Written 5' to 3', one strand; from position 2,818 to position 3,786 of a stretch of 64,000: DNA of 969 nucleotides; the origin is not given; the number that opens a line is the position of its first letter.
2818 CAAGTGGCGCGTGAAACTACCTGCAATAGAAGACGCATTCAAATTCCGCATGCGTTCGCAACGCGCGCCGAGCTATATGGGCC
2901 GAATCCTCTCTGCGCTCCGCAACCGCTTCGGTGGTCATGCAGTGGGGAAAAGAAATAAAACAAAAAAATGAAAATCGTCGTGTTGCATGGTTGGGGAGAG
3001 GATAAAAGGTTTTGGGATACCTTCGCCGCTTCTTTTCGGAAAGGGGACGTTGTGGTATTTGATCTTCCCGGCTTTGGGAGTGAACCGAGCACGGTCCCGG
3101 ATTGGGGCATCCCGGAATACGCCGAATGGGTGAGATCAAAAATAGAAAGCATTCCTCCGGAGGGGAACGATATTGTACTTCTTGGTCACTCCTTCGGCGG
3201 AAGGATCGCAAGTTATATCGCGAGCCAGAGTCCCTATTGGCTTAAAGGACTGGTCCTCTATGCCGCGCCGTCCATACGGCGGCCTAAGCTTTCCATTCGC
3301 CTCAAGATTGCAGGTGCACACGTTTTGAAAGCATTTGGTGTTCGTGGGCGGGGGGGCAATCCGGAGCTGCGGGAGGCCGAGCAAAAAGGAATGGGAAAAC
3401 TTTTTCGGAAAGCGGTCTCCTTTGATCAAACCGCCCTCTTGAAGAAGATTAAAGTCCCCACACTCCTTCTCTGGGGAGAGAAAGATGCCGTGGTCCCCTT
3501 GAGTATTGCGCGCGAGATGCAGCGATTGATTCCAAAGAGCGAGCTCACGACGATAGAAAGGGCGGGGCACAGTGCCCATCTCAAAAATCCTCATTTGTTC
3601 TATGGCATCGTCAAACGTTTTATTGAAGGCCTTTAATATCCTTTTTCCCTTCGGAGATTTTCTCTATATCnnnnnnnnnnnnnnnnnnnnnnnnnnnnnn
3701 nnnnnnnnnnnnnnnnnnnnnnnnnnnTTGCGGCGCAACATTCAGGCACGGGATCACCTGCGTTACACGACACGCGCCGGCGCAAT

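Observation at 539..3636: Single-polypeptide fusion of G6PD and 6-phosphogluconate dehydrogenase, translationally coupled to an alpha/beta hydrolase (candidate substitute lactonase)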

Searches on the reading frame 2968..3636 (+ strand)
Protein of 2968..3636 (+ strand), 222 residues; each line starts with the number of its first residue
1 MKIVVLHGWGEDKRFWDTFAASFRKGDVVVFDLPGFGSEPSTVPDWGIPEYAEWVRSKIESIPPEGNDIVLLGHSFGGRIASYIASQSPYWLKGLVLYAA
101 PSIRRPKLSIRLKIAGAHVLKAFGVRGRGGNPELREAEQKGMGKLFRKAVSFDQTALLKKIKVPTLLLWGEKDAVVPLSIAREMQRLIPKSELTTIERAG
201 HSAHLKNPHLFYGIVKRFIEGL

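Call 3: search_protein_families(library=pfam, proteins=[window:2968-3636:+], max_evalue=0.01)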
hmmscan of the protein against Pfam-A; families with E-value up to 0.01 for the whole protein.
window:2968-3636:+ (222 aa): 11 families
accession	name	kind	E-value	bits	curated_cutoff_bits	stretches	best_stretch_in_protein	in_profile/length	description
PF12697.13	Abhydrolase_6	-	3.8e-23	83.7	26.3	1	3-211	1-214/217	Alpha/beta hydrolase family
PF00561.26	Abhydrolase_1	-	3.6e-22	79.7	25.8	2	3-103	3-103/245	alpha/beta hydrolase fold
PF12146.15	Hydrolase_4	-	1.2e-14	54.6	27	2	3-107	7-116/239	Serine aminopeptidase, S33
PF20408.4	Abhydrolase_11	-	2.3e-07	31.2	27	1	4-101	6-108/193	Alpha/beta hydrolase domain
PF12695.13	Abhydrolase_5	-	4.6e-06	27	27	0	64-100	54-89/164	Alpha/beta hydrolase family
PF08386.16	Abhydrolase_4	-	1e-05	26.1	21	1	160-204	32-76/103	TAP-like protein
PF02230.22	Abhydrolase_2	-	9.9e-05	22.7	23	0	151-202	145-200/217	Phospholipase/Carboxylesterase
PF06821.19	Ser_hydrolase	-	0.00012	22.5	22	1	44-201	32-153/172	Serine hydrolase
PF03959.19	FSH1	-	0.00048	20.3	21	1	71-191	105-189/211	Serine hydrolase (FSH1)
PF20434.5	BD-FAE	-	0.0017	18.4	26.8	1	53-185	75-212/215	BD-FAE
PF00975.26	Thioesterase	-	0.0018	19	26.4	1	12-87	12-86/226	Thioesterase domain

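Call 4: search_protein_families(library=ncbifam, proteins=[window:2968-3636:+], max_evalue=0.001)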
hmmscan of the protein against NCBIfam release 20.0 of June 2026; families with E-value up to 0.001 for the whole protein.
window:2968-3636:+ (222 aa): 29 families (the best 25 are shown)
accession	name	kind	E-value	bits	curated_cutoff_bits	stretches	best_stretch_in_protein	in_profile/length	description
TIGR03695.1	menH_SHCHC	equivalog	4.7e-27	95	208.55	2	2-99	4-103/252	2-succinyl-6-hydroxy-2,4-cyclohexadiene-1-carboxylate synthase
NF058580.1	lipase_V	equivalog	4.8e-26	91.8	300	1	2-197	27-217/230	EstV family lipase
TIGR01738.1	bioH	equivalog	2.2e-24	86.4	206.95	2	2-100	6-98/245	pimeloyl-ACP methyl ester esterase BioH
NF011457.0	PRK14875.1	equivalog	1.9e-21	76.4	307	2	3-100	135-231/372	acetoin dehydrogenase dihydrolipoyllysine-residue acetyltransferase subunit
NF051488.1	bifunc_PcaDC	exception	1.5e-19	70.4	390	2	150-220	181-251/375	bifunctional 3-oxoadipate enol-lactonase/4-carboxymuconolactone decarboxylase PcaDC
TIGR02427.1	protocat_pcaD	equivalog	2.9e-18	66.2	255.85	2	152-219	183-250/251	3-oxoadipate enol-lactonase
NF051487.1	bifunc_PcaCD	exception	5.7e-18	65.2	430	2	149-220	341-412/413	bifunctional 4-carboxymuconolactone decarboxylase/3-oxoadipate enol-lactonase PcaCD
TIGR01250.1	pro_imino_pep_2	subfamily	5.3e-17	62.3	167.65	1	151-219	220-287/288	proline iminopeptidase-family hydrolase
NF008340.0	PRK11126.1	equivalog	8.6e-16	57.9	261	2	2-97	16-109/255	2-succinyl-6-hydroxy-2,4-cyclohexadiene-1-carboxylate synthase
NF050089.1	i_nPHAscl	equivalog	1.8e-15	56.8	300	2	157-219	225-288/288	intracellular short-chain-length polyhydroxyalkanoate depolymerase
NF045632.1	hydroxlase_HsaD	equivalog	4.8e-13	48.7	400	1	131-219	198-288/290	4,5:9,10-diseco-3-hydroxy-5,9,17-trioxoandrosta-1(10),2-diene-4-oate hydrolase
NF045948.1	ProImpepThrmp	equivalog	1.3e-12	47.7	500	1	151-220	220-288/291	proline iminopeptidase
TIGR03611.1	RutD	equivalog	7.5e-12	45.2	238.5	1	151-220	187-256/258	pyrimidine utilization protein D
TIGR03056.1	bchO_mg_che_rel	equivalog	1.1e-11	44.2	172.55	1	158-220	216-278/278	alpha/beta fold hydrolase BchO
NF007674.0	PRK10349.1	equivalog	1.5e-11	44.4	449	2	2-100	15-107/256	pimeloyl-ACP methyl ester esterase BioH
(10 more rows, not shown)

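Call 18: find_encoding_contigs(protein=window:2968-3636:+, flank=10000, max_places=3)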
Protein window:2968-3636:+ (222 aa): 1 contig read that carries it; 1 place shown.
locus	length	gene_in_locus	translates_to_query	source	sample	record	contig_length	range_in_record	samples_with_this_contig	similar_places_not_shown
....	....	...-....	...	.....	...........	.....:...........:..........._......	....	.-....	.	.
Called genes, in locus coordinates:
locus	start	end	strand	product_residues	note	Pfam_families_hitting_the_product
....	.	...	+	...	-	?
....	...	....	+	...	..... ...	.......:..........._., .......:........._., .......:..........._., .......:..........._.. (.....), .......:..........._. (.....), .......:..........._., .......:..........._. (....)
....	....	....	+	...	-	?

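Call 30: search_solved_structures(query=window:2968-3633:+, max_evalue=0.001, show_alignments=0)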
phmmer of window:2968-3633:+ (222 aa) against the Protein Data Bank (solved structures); distinct sequences matched with E-value up to 0.001: 148 (the best 60 are shown).
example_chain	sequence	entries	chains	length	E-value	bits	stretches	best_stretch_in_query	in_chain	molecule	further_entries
4opm_A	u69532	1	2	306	7e-16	61.6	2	3-113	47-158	Lipase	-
2xmz_A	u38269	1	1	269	2.1e-15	60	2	3-111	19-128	HYDROLASE, ALPHA/BETA HYDROLASE FOLD FAMILY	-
7yii_A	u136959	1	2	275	4.4e-15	59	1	3-221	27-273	Non-heme haloperoxidase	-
4rnc_A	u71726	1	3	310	7.4e-15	58.2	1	3-221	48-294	Esterase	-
7dq9_A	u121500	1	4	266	2.4e-14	56.6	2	3-109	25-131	Predicted hydrolases or acyltransferases (Alpha/beta hydrolase superfamily)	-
6i8w_A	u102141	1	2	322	4.1e-14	55.8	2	3-98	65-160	Alpha/beta fold hydrolase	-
5jd6_A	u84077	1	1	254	1.7e-12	50.5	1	147-215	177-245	MGS-MChE2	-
3bdi_A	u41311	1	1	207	4.9e-12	49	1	158-220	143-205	Uncharacterized protein Ta0194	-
6k5e_A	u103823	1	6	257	1.3e-11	47.6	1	3-100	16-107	Pimeloyl-[acyl-carrier protein] methyl ester esterase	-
21dl_A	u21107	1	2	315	3.7e-11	46.1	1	150-221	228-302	RPA1511_5221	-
8ynv_A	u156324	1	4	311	4e-11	46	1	158-213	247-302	poly(3-hydroxybutyrate) depolymerase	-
27ct_A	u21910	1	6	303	6.2e-11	45.4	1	159-221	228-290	RPA1511_2297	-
8ynw_A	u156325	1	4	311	1.1e-10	44.6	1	158-213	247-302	Poly(3-hydroxybutyrate) depolymerase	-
7ots_A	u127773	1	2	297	2.1e-10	43.6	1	157-215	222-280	Monoacylglycerol lipase ABHD6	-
1m33_A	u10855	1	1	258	7.1e-10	41.9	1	3-100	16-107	BioH protein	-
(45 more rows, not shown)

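Call 38: find_homologous_proteins(query=window:2968-3633:+, max_evalue=1e-10)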
Query window:2968-3633:+ (222 aa): 2947 proteins with E <= 1e-10 among 3556 candidates; the best 120 are listed.
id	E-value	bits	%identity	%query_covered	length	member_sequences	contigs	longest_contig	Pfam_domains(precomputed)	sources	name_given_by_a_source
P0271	2.1e-132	458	90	100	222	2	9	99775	PF20408.5,PF12697.14,PF12695.14,PF00561.27,PF06821.20,PF12146.16,PF08386.17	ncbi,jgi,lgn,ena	ncbi:MAG: alpha/beta hydrolase [Minisyncoccia bacterium]|jgi:pimeloyl-ACP methyl ester carboxylester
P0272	4.8e-119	414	82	100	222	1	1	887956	PF20408.5,PF12697.14,PF00561.27,PF12146.16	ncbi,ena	-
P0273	4.0e-101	355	71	100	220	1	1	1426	PF20408.5,PF12697.14,PF00561.27,PF12146.16,PF08386.17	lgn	-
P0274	8.9e-83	295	58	100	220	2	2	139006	PF20408.5,PF12697.14,PF00561.27,PF12146.16,PF08386.17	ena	-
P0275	5.8e-81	289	59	100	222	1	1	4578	PF20408.5,PF12697.14,PF00561.27,PF12146.16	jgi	jgi:pimeloyl-ACP methyl ester carboxylesterase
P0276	4.8e-80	286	58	100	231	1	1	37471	PF20408.5,PF12697.14,PF00561.27,PF07819.20,PF12146.16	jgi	-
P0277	6.2e-80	286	57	100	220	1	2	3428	PF12697.14,PF00561.27,PF12146.16,PF08386.17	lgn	-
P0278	1.6e-78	281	57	100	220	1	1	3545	PF12697.14,PF00561.27,PF12146.16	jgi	jgi:pimeloyl-ACP methyl ester carboxylesterase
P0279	3.1e-78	280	55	100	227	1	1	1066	PF12697.14,PF00561.27,PF12146.16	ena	-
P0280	7.8e-77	276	58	100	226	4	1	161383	PF12697.14,PF00561.27,PF12146.16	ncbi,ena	-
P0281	2.0e-76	274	56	100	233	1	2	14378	PF12697.14,PF00561.27,PF12146.16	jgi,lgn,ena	jgi:pimeloyl-ACP methyl ester carboxylesterase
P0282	4.6e-76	273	52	100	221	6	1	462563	PF20408.5,PF12697.14,PF12695.14,PF00561.27,PF07819.20,PF12146.16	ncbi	-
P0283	7.3e-76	273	57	98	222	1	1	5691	PF12697.14,PF00561.27,PF12146.16,PF02230.23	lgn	-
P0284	1.9e-75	271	55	100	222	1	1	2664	PF12697.14,PF00561.27,PF12146.16,PF08386.17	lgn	-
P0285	2.9e-75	271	58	99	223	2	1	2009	PF12697.14,PF00561.27,PF12146.16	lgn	-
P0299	2.2e-72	261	55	100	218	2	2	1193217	PF12697.14,PF00561.27,PF12146.16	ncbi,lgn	-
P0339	8.8e-67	243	53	98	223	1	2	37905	PF12697.14,PF00561.27,PF12146.16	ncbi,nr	ncbi:MAG: alpha/beta hydrolase [Candidatus Buchananbacteria bacterium]|nr:alpha/beta hydrolase [Cand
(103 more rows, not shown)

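Call 39: find_encoding_contigs(protein=P0272, flank=6000, max_places=1)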
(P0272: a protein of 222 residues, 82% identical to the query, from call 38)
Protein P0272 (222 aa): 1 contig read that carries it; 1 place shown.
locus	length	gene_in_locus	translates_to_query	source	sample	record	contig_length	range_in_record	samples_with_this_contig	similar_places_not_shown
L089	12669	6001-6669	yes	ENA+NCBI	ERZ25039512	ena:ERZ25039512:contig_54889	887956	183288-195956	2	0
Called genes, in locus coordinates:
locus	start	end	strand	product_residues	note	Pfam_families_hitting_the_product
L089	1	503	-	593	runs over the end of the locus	-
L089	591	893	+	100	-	-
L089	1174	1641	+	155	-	PF10648:Gmad2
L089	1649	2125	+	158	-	PF13581:HATPase_c_2, PF02518:HATPase_c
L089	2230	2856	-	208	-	PF02245:Pur_DNA_glyco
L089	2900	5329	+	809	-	PF00479:G6PD_N, PF02781:G6PD_C, PF02826:2-Hacid_dh_C (weak), PF03446:NAD_binding_2, PF00393:6PGD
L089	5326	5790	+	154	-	PF00293:NUDIX, PF22327:Nudt16-like (weak)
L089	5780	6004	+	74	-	PF07866:DUF1653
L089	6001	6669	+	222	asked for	PF00561:Abhydrolase_1, PF12146:Hydrolase_4, PF12697:Abhydrolase_6, PF20408:Abhydrolase_11 (faint), PF00561:Abhydrolase_1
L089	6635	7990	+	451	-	PF08245:Mur_ligase_M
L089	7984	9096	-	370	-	PF01820:Dala_Dala_lig_N, PF02786:CPSase_L_D2 (weak), PF07478:Dala_Dala_lig_C, PF02222:ATP-grasp (faint)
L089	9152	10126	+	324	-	PF10432:bact-PGI_C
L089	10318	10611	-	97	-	-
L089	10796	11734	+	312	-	-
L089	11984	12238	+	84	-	PF12728:HTH_17 (weak)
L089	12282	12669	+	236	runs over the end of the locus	PF00005:ABC_tran, PF13304:AAA_21 (weak)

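Call 40: find_encoding_contigs(protein=P0276, flank=6000, max_places=1)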
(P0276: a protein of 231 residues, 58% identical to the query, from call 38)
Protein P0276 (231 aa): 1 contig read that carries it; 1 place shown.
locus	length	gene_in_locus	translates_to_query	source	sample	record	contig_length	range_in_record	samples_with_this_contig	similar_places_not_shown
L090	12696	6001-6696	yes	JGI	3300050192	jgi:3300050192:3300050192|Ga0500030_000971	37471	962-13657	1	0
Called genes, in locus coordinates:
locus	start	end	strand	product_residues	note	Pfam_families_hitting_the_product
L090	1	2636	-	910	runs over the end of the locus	PF03477:ATP-cone, PF00317:Ribonuc_red_lgN, PF02867:Ribonuc_red_lgC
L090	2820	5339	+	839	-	PF00479:G6PD_N, PF02781:G6PD_C, PF03446:NAD_binding_2, PF00393:6PGD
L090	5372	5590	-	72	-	PF07927:HicA_toxin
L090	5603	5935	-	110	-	PF15919:HicB_lk_antitox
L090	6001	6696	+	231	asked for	PF00561:Abhydrolase_1, PF12146:Hydrolase_4 (weak), PF12697:Abhydrolase_6, PF20408:Abhydrolase_11 (faint), PF07819:PGAP1 (weak), PF00561:Abhydrolase_1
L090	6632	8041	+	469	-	PF08245:Mur_ligase_M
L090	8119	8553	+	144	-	PF01797:Y1_Tnp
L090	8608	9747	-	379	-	PF01820:Dala_Dala_lig_N, PF02786:CPSase_L_D2 (weak), PF07478:Dala_Dala_lig_C, PF02222:ATP-grasp (faint)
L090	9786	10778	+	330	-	PF10432:bact-PGI_C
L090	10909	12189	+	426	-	PF04041:Glyco_hydro_130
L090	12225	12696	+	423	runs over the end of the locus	PF07963:N_methyl (weak), PF13385:Laminin_G_3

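Call 41: find_encoding_contigs(protein=P0282, flank=6000, max_places=1)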
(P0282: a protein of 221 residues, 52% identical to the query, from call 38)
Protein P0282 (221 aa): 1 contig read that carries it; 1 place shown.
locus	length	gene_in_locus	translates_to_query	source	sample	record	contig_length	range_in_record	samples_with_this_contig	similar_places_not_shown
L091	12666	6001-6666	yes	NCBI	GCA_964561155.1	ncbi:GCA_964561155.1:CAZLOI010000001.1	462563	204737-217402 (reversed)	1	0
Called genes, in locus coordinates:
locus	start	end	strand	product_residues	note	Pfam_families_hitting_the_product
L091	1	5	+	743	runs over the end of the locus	PF17854:FtsK_alpha, PF01580:FtsK_SpoIIIE, PF01935:DUF87 (faint), PF09397:FtsK_gamma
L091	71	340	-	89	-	-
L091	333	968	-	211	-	-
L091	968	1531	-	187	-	-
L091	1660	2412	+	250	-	-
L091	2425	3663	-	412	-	PF00144:Beta-lactamase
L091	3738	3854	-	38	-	-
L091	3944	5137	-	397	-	PF00814:TsaD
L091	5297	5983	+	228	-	-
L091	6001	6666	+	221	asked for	PF00561:Abhydrolase_1, PF12146:Hydrolase_4, PF12697:Abhydrolase_6, PF07819:PGAP1 (weak), PF20408:Abhydrolase_11 (faint), PF12695:Abhydrolase_5 (faint), PF00561:Abhydrolase_1 (weak)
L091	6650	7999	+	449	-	PF08245:Mur_ligase_M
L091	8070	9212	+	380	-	PF01820:Dala_Dala_lig_N, PF02786:CPSase_L_D2 (weak), PF07478:Dala_Dala_lig_C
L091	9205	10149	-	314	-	PF00850:Hist_deacetyl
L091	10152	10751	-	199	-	PF00081:Sod_Fe_N, PF02777:Sod_Fe_C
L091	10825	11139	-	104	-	-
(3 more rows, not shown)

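Call 42: find_encoding_contigs(protein=P0299, flank=6000, max_places=1)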
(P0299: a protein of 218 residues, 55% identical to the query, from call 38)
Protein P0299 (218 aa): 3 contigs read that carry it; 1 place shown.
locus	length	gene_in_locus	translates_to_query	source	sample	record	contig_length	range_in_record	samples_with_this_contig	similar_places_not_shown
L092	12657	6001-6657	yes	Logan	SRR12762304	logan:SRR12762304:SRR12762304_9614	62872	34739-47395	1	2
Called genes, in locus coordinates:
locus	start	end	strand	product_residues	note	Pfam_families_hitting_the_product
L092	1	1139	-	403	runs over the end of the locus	PF05496:RuvB_N, PF00158:Sigma54_activat (faint), PF01078:Mg_chelatase (faint), PF00004:AAA, PF07728:AAA_5 (weak), PF21960:RCF1-5-like_lid (weak), PF16193:AAA_assoc_2, PF12002:MgsA_C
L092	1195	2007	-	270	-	PF21686:LigD_Prim-Pol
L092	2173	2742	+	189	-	PF00117:GATase, PF01174:SNO (faint), PF07722:Peptidase_C26 (faint)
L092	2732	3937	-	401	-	PF12679:ABC2_membrane_2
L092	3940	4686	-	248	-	PF00005:ABC_tran, PF13304:AAA_21 (faint)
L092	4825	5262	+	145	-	PF01741:MscL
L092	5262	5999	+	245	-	-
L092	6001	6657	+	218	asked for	PF00561:Abhydrolase_1, PF12146:Hydrolase_4 (weak), PF12697:Abhydrolase_6, PF00561:Abhydrolase_1 (weak)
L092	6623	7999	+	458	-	PF08245:Mur_ligase_M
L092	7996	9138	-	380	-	PF01820:Dala_Dala_lig_N, PF02786:CPSase_L_D2 (faint), PF07478:Dala_Dala_lig_C, PF02222:ATP-grasp (faint)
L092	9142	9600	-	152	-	-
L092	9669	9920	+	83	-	-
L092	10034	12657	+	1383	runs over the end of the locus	PF00041:fn3 (faint), PF10102:DUF2341, PF16656:Pur_ac_phosph_N, PF23376:Fn3_VIN3 (faint)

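Call 60: find_encoding_contigs(protein=P0339, flank=6000, max_places=1)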
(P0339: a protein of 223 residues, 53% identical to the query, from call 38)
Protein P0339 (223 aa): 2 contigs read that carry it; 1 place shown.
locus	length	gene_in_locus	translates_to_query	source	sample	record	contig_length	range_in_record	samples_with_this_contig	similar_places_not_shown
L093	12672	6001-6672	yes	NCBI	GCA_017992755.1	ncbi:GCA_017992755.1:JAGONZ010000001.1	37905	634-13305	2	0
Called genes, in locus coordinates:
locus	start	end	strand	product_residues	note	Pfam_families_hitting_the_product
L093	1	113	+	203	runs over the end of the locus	-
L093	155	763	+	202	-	PF03575:Peptidase_S51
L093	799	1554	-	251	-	-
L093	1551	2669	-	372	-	PF01411:tRNA-synt_2c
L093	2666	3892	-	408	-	-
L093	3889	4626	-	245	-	PF00248:Aldo_ket_red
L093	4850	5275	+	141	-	PF01502:PRA-CH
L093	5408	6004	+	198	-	PF13529:Peptidase_C39_2 (weak)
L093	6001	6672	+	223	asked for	PF00561:Abhydrolase_1, PF12146:Hydrolase_4, PF12697:Abhydrolase_6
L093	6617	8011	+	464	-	PF08245:Mur_ligase_M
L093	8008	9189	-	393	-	PF01820:Dala_Dala_lig_N, PF07478:Dala_Dala_lig_C, PF02222:ATP-grasp (faint)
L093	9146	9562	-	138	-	PF21549:PRDM2_PR (faint), PF00856:SET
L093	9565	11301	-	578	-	PF07973:tRNA_SAD, PF00587:tRNA-synt_2b, PF03129:HGTP_anticodon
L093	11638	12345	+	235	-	-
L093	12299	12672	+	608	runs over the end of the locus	PF03485:Arg_tRNA_synt_N, PF00750:tRNA-synt_1d, PF05746:DALR_1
